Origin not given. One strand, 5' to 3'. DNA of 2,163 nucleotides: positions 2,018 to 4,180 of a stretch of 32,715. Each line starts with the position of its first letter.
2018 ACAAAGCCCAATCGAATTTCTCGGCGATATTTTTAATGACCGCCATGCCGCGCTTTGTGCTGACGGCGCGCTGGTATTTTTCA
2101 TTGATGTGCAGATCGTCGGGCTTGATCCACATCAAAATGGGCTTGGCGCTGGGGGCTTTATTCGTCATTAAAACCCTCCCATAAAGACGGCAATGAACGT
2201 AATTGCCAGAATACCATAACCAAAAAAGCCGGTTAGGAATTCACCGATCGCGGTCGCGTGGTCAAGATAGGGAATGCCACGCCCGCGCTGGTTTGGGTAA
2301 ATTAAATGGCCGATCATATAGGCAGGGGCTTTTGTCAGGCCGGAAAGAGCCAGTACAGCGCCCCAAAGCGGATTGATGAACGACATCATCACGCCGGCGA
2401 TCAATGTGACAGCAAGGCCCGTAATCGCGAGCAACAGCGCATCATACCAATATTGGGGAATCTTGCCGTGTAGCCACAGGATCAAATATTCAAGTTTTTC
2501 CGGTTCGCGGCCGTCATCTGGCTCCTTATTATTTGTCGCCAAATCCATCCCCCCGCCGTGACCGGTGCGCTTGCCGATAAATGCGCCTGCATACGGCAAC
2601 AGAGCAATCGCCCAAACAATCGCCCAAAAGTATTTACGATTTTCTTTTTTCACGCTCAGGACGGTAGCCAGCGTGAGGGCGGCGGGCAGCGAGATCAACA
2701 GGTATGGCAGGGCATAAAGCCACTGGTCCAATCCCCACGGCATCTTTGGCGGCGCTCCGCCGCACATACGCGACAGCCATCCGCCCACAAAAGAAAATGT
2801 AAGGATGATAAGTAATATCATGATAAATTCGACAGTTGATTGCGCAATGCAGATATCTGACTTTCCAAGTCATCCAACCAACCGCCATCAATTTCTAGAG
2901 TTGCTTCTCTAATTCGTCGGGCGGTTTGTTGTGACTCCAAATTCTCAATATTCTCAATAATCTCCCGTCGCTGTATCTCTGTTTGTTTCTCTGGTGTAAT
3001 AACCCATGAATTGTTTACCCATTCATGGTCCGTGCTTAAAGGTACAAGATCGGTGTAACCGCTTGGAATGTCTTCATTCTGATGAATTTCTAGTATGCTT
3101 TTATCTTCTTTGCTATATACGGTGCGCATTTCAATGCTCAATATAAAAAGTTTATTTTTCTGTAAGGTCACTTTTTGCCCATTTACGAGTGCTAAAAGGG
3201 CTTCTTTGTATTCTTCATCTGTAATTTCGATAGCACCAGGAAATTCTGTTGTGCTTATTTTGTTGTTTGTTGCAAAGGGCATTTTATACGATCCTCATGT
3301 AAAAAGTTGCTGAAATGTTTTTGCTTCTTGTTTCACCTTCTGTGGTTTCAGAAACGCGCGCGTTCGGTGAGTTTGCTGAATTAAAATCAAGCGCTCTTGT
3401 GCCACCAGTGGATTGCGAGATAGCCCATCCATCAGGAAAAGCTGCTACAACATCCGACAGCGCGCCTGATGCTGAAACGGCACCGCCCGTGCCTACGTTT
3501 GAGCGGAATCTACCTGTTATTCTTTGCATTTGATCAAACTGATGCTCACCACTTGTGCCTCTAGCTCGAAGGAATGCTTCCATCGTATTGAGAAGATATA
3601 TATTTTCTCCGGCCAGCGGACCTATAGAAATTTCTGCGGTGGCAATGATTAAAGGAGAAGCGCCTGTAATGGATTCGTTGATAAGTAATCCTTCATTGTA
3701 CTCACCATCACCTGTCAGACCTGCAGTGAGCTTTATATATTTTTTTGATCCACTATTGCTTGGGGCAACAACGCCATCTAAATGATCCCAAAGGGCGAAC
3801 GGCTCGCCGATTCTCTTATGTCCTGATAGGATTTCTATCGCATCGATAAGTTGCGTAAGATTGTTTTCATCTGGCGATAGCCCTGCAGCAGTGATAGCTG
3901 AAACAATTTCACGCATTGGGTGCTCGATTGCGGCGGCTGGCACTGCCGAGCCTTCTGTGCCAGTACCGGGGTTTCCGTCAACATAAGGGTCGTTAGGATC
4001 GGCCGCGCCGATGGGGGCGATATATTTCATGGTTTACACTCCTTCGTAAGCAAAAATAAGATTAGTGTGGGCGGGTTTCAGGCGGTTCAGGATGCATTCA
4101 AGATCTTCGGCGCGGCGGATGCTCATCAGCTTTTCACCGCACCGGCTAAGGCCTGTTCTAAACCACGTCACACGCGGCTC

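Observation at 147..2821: Uncharacterised four-gene cassette at the mom-equivalent end: membrane protein, DGQHR ParB/Srx-fold protein, Cys/His-rich mini-protein and Dam-family methylase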

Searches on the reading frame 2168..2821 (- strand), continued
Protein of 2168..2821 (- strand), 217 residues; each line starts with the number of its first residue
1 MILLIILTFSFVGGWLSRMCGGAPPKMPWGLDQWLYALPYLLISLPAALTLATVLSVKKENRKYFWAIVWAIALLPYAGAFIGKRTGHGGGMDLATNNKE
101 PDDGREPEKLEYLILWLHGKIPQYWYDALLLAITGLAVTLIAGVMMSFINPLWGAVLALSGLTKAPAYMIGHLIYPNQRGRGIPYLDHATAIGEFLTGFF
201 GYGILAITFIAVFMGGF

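Call 120: find_encoding_contigs(protein=P0045, flank=5000, max_places=1)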
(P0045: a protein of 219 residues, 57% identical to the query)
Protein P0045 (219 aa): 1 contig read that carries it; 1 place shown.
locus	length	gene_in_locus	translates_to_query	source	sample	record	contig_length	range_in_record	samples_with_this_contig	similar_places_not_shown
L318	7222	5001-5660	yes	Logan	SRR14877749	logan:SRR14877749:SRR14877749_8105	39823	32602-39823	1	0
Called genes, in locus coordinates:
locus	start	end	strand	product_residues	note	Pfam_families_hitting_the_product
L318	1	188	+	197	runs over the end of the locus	PF10076:Phage_Mu_Gp48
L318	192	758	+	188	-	PF21882:Gp53-like_C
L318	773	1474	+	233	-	-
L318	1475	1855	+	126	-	-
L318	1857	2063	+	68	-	-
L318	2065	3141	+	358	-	PF12789:PTR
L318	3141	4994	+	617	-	-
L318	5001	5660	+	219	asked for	-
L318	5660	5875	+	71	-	-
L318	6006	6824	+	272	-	PF02086:MethyltransfD12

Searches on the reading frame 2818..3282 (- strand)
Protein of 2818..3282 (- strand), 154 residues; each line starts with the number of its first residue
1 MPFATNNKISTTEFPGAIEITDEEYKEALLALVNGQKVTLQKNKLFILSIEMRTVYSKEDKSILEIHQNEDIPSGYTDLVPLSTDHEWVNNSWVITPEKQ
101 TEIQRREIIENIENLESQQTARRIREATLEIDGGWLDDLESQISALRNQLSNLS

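Call 3: search_protein_families(library=pfam, proteins=[window:2818-3282:-], max_evalue=0.1)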
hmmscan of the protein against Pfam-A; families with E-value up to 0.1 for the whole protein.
window:2818-3282:- (154 aa): 0 families

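Call 4: search_protein_families(library=phrogs, proteins=[window:2818-3282:-], max_evalue=0.01)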
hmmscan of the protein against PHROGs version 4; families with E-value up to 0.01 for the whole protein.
window:2818-3282:- (154 aa): 4 families
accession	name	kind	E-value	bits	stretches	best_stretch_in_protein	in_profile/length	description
phrog_3916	-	tail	3.8e-18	67.2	1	12-127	24-139/177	tail fiber assembly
phrog_105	-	tail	3.7e-07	30.7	1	53-140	85-171/239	tail fiber assembly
phrog_1807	-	tail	8.9e-05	23.3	1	53-110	73-132/241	tail fiber protein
phrog_8258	-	tail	0.0025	18.9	1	59-117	21-79/189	tail fiber assembly protein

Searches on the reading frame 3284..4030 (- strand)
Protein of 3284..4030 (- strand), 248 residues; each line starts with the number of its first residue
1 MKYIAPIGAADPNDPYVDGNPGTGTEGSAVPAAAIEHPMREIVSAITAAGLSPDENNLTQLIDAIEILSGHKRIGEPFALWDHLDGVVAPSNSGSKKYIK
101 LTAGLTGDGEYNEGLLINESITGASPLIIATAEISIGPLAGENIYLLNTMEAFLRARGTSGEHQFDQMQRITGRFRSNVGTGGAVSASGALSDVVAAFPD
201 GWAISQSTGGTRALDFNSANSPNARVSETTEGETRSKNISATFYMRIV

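Call 3: search_protein_families(library=pfam, proteins=[window:3284-4030:-], max_evalue=0.1)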
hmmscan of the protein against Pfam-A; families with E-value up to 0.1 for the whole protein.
window:3284-4030:- (248 aa): 0 families

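Call 4: search_protein_families(library=phrogs, proteins=[window:3284-4030:-], max_evalue=0.01)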
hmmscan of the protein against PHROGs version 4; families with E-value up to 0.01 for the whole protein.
window:3284-4030:- (248 aa): 10 families
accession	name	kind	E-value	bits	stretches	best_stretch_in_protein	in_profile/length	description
phrog_17588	-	unknown function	5.9e-19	69.4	1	1-70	1-71/332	-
phrog_1858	-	tail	2.9e-11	43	1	10-72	15-76/1018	tail fiber protein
phrog_32680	-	tail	2.7e-10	40.3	1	89-246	396-546/548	tail fiber protein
phrog_16867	-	unknown function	7.8e-09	35.6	1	14-69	15-70/631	-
phrog_2097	-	tail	1.5e-08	34.9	1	3-107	192-287/644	tail fiber protein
phrog_4398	-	tail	7.9e-08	32.1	1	90-215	483-603/613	tail fiber protein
phrog_17105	-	unknown function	2.9e-05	23.9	1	10-68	11-69/528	-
phrog_2617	-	tail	0.00075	19.3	1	15-94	20-96/659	short tail fiber protein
phrog_4209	-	tail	0.0037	17.3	1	16-66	44-93/406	tail fiber protein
phrog_523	-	tail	0.0078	16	1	162-247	553-637/673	tail collar fiber protein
